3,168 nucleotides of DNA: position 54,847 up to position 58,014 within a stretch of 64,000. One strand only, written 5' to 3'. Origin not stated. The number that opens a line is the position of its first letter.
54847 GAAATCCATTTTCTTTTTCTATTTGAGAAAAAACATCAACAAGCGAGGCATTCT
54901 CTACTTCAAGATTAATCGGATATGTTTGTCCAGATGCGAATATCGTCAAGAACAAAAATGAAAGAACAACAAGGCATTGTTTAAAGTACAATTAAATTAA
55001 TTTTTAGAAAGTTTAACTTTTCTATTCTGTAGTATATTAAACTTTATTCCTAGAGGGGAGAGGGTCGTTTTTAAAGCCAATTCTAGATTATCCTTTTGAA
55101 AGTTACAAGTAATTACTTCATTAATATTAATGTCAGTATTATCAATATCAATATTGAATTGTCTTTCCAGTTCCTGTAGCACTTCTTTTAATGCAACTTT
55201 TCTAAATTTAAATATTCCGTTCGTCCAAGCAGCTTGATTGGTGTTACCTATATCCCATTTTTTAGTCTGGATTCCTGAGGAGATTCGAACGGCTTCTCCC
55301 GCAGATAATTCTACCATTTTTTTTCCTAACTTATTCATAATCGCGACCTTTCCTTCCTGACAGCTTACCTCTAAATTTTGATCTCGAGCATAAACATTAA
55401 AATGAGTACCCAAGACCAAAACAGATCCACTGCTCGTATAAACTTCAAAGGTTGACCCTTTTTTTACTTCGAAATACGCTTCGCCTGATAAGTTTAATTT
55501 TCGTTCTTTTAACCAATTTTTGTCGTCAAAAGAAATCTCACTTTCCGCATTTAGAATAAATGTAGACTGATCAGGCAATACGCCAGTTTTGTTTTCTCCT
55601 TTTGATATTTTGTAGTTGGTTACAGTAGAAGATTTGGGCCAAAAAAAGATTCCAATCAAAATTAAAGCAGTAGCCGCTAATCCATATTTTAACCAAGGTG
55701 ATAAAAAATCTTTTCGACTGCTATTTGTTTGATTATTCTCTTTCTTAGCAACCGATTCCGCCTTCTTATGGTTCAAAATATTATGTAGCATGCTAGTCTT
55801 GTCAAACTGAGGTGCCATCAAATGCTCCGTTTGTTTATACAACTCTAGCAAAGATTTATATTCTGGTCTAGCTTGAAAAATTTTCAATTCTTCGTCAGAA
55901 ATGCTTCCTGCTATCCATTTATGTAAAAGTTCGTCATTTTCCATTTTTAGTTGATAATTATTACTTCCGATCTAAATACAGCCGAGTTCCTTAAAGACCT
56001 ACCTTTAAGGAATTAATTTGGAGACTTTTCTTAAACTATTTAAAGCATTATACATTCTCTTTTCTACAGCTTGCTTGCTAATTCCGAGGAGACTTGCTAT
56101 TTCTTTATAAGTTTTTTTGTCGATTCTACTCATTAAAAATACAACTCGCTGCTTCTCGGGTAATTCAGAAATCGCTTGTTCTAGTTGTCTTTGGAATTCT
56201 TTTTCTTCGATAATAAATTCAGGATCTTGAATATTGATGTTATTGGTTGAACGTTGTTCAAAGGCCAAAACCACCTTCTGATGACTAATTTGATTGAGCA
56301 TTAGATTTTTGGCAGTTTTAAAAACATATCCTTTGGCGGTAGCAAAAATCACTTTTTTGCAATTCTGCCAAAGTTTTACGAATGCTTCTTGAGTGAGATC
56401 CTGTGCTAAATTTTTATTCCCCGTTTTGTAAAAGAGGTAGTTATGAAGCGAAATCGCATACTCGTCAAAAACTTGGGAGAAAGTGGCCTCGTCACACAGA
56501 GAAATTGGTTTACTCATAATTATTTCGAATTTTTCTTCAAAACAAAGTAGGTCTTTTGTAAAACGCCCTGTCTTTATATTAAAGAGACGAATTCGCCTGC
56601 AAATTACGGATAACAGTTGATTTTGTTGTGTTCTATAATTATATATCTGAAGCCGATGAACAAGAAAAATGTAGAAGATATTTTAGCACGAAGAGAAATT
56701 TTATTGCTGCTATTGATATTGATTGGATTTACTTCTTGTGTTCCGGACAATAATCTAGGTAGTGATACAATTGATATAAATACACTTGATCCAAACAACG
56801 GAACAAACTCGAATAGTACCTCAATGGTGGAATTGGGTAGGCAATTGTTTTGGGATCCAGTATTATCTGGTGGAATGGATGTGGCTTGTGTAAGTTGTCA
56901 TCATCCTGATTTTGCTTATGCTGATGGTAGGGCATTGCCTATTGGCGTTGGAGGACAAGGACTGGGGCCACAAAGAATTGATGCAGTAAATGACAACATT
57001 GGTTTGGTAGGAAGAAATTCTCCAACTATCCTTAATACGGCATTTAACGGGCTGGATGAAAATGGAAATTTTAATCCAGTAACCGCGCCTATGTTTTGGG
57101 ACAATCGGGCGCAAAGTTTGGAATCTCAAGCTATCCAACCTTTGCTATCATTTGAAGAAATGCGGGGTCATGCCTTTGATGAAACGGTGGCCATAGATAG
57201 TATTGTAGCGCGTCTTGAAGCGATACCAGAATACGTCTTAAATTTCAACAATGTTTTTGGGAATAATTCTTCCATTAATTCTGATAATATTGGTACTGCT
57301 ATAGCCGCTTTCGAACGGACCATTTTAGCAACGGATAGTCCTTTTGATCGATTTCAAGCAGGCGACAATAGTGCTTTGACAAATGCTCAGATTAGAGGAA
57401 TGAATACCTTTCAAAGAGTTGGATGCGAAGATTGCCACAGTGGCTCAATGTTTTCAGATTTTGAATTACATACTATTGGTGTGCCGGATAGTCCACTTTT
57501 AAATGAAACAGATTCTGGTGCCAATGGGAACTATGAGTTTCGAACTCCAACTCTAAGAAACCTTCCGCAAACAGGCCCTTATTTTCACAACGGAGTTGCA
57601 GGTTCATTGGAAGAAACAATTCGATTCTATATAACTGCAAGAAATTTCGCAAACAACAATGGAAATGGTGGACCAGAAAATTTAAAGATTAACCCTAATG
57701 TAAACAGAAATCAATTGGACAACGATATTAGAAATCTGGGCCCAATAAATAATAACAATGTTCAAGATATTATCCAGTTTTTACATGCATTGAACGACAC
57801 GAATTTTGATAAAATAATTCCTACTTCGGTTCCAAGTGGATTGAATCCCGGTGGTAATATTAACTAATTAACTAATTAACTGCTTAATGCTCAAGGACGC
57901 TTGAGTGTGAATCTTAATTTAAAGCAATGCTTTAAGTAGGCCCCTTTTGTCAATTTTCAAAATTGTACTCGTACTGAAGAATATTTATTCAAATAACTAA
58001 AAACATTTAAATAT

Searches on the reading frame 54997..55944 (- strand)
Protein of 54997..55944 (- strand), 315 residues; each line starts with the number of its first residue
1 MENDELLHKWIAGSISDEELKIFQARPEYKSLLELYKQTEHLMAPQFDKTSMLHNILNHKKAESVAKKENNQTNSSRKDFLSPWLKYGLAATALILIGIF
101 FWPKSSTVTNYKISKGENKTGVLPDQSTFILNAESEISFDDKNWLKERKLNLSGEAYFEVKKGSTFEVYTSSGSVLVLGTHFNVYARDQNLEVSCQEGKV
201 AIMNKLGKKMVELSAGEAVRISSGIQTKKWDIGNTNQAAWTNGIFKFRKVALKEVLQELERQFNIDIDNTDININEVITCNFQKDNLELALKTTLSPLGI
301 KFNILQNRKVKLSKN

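Call 3: search_protein_families(library=pfam, proteins=[window:54997-55944:-], max_evalue=0.01)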
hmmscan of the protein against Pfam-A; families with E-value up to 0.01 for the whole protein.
window:54997-55944:- (315 aa): 2 families
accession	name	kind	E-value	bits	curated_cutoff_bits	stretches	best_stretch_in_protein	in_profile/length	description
PF04773.18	FecR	-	6.9e-18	65.3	24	1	111-200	3-96/97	FecR protein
PF16344.10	FecR_C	-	9e-07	29.3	24.4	1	245-309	2-67/70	FecR, C-terminal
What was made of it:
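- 54997..55944 (-): FecR-type anti-sigma / signal-transducer gene, 315 aa. PF04773 E=6.9e-18 and PF16344 E=9e-07 (call 3).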

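Call 4: search_protein_families(library=ncbifam, proteins=[window:54997-55944:-], max_evalue=0.01)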
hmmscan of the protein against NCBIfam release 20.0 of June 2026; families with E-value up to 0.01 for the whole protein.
window:54997-55944:- (315 aa): 3 families
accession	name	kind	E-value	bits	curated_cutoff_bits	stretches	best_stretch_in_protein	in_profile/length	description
NF007296.1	PRK09774.1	equivalog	2.5e-13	49.8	385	1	109-263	105-261/313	ferric citrate uptake sigma factor regulator FecR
NF047849.1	Lsa33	exception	0.0012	18.1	420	1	160-220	122-183/310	surface adhesin Lsa33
NF047528.1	LIMLP_03685_anti-sigma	equivalog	0.0023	17.1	200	0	29-107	11-87/347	LIMLP_03685 family anti-sigma factor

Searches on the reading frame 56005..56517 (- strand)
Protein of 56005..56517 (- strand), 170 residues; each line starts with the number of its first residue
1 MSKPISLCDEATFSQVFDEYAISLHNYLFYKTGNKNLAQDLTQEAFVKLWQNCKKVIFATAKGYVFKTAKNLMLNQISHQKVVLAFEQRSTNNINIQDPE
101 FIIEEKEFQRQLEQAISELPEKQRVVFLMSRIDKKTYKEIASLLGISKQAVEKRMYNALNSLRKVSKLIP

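Call 3: search_protein_families(library=pfam, proteins=[window:56005-56517:-], max_evalue=0.01)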
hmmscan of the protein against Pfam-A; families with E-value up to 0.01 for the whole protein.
window:56005-56517:- (170 aa): 7 families
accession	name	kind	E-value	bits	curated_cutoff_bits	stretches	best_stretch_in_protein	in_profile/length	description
PF08281.18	Sigma70_r4_2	-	8.9e-18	64.1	25.7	1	110-160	2-52/54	Sigma-70, region 4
PF04545.22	Sigma70_r4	-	1e-10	41.4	24.1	1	115-164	1-50/50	Sigma-70, region 4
PF04542.20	Sigma70_r2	-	3.9e-09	36.6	24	1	17-81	2-69/71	Sigma-70 region 2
PF13384.12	HTH_23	-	0.0014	18.8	24.6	1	121-152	4-35/50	Homeodomain-like domain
PF04967.18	HTH_10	-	0.0018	18.5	23.1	0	135-162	24-51/53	HTH DNA binding domain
PF13518.12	HTH_28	-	0.0046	17.5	25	1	121-152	1-30/52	Helix-turn-helix domain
PF07638.17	Sigma70_ECF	-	0.0063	16.9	21.1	0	107-155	125-172/185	ECF sigma factor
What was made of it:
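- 56005..56517 (-): ECF sigma factor gene, 170 aa. Sigma70_r2 and Sigma70_r4_2 hits (call 3).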

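Call 4: search_protein_families(library=ncbifam, proteins=[window:56005-56517:-], max_evalue=0.01)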
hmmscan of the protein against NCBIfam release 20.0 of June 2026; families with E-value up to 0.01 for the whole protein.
window:56005-56517:- (170 aa): 111 families (the best 25 are shown)
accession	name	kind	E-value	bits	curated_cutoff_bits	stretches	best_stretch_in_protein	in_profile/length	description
TIGR02985.1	Sig70_bacteroi1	subfamily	1.4e-36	126.1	126.4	1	12-164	2-160/162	RNA polymerase sigma-70 factor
TIGR02937.1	sigma70-ECF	superfamily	2.6e-25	89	42.9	1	13-164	3-163/165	sigma-70 family RNA polymerase sigma factor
NF058625.1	sigma_PG0214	equivalog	2.2e-23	82.8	130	1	11-164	4-159/170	GFO_1088 family ECF-type sigma factor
NF009166.1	PRK12513.1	equivalog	7.8e-20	71.4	206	1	9-164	20-184/193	RNA polymerase sigma factor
TIGR02983.1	SigE-fam_strep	subfamily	5.2e-18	65.5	141.55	1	11-164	6-156/162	SigE family RNA polymerase sigma factor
TIGR02950.1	SigM_subfam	subfamily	7.1e-18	64.9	147.95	1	14-165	3-157/159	RNA polymerase sigma factor, SigM family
NF009179.0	PRK12527.1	equivalog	2.6e-17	63.3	162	1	19-163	3-150/159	RNA polymerase sigma factor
TIGR02952.1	Sig70_famx2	equivalog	4.8e-17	62.4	206.45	1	9-164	9-168/170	ECF subfamily RNA polymerase sigma factor, BldN family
NF007229.0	PRK09647.1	equivalog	5.5e-17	61.8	265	1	12-164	45-200/220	RNA polymerase sigma factor SigE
NF005448.0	PRK07037.1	equivalog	4.4e-16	59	190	1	11-166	12-171/186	RNA polymerase factor sigma-70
NF007227.0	PRK09645.1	subfamily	5.3e-16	59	202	1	8-164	10-168/177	sigma-70 family RNA polymerase sigma factor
NF007216.0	PRK09638.1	equivalog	1.2e-15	57.7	194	1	9-164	16-172/180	RNA polymerase sigma factor SigY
NF007223.0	PRK09641.1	equivalog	1.5e-14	54.3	209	1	7-164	14-182/187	RNA polymerase sigma factor SigW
NF041727.1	ECF_sigma_FecI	equivalog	3.7e-14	53.1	260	1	1-159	1-161/169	ferric citrate uptake sigma factor FecI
NF008888.0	PRK11922.1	equivalog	1.2e-13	51.2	204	1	64-164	84-194/231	RNA polymerase sigma factor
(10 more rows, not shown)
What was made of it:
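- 56005..56517 (-): TIGR02985 126.1 bits against a cut-off of 126.4; TIGR02937 is above its cut-off (call 4).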

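Call 41: list_cluster_members(proteins=[P0001, window:56005-56517:-])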
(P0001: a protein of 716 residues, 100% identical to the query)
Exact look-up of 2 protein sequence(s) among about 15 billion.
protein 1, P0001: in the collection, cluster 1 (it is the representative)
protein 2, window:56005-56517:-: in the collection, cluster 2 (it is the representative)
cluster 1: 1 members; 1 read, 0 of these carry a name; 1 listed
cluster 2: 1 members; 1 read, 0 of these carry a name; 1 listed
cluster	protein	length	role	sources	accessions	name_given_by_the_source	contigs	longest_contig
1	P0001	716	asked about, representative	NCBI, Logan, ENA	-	-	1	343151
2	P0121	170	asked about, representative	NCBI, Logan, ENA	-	-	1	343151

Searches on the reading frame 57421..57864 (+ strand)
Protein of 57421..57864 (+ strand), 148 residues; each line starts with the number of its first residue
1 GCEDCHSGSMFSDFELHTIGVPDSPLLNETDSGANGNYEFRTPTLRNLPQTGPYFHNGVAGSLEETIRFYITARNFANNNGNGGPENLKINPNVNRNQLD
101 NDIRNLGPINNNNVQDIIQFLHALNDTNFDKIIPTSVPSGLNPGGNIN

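Call 50: search_solved_structures(query=window:57421-57864:+, max_evalue=1, show_alignments=5)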
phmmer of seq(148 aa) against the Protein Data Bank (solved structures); distinct sequences matched with E-value up to 1: 30.
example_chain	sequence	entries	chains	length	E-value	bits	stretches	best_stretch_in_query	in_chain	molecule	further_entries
3rn1_A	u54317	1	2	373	3.1e-08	37.4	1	39-135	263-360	Methylamine utilization protein MauG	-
3rn0_A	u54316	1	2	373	3.1e-08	37.4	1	39-135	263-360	Methylamine utilization protein MauG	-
3rlm_A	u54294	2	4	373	3.1e-08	37.4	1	39-135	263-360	Methylamine utilization protein MauG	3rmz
3l4m_A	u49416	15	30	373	3.1e-08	37.4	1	39-135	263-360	Methylamine utilization protein mauG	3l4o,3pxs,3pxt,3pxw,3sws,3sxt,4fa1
4l1q_A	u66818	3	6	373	3.1e-08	37.4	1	39-135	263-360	Methylamine utilization protein MauG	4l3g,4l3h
3sjl_A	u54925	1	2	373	3.1e-08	37.4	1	39-135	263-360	Methylamine utilization protein mauG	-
4o1q_A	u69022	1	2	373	3.1e-08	37.4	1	39-135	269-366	Methylamine utilization protein MauG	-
3svw_A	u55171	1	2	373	3.1e-08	37.4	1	39-135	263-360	Methylamine utilization protein MauG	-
3sle_A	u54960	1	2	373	3.1e-08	37.3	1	39-135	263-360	Methylamine utilization protein MauG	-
4y5r_A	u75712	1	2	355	6.6e-08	36.3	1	39-133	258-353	Methylamine utilization protein MauG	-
3orv_A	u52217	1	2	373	9.7e-08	35.8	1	39-135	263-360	Methylamine utilization protein mauG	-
1nml_A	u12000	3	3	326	3e-07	34.1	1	1-74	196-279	di-haem cytochrome c peroxidase | Cytochrome c peroxidase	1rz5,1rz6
3hq8_A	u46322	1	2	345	9.2e-06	29.3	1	1-69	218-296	Cytochrome c551 peroxidase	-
3hq7_A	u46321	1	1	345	9.8e-06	29.2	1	1-69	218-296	Cytochrome c551 peroxidase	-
3hq9_A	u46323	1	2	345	1e-05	29.2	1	1-69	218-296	Cytochrome c551 peroxidase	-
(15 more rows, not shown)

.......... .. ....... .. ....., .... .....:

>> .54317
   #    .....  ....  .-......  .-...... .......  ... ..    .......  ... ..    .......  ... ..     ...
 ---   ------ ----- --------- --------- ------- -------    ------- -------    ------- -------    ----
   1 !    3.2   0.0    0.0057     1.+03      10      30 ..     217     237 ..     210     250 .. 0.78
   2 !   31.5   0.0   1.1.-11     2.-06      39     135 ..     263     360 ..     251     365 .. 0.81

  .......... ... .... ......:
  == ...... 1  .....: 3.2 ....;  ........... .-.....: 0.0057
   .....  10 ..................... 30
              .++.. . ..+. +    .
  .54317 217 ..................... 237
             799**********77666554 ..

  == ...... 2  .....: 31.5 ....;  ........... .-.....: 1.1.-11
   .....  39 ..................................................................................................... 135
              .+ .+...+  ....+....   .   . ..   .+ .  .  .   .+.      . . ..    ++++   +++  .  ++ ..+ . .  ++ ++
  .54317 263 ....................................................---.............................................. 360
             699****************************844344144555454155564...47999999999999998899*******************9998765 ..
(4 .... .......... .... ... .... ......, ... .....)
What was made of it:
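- On MauG / MbnH-type di-haem enzymes (for the upstream gene): Tyr aligns to MauG Tyr294 (call 50).
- The di-haem protein has Tyr at the position of MauG Tyr294 instead of the Met ligand of classical CCPs, and its C-terminal half matches MauG best (3e-8, call 50).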
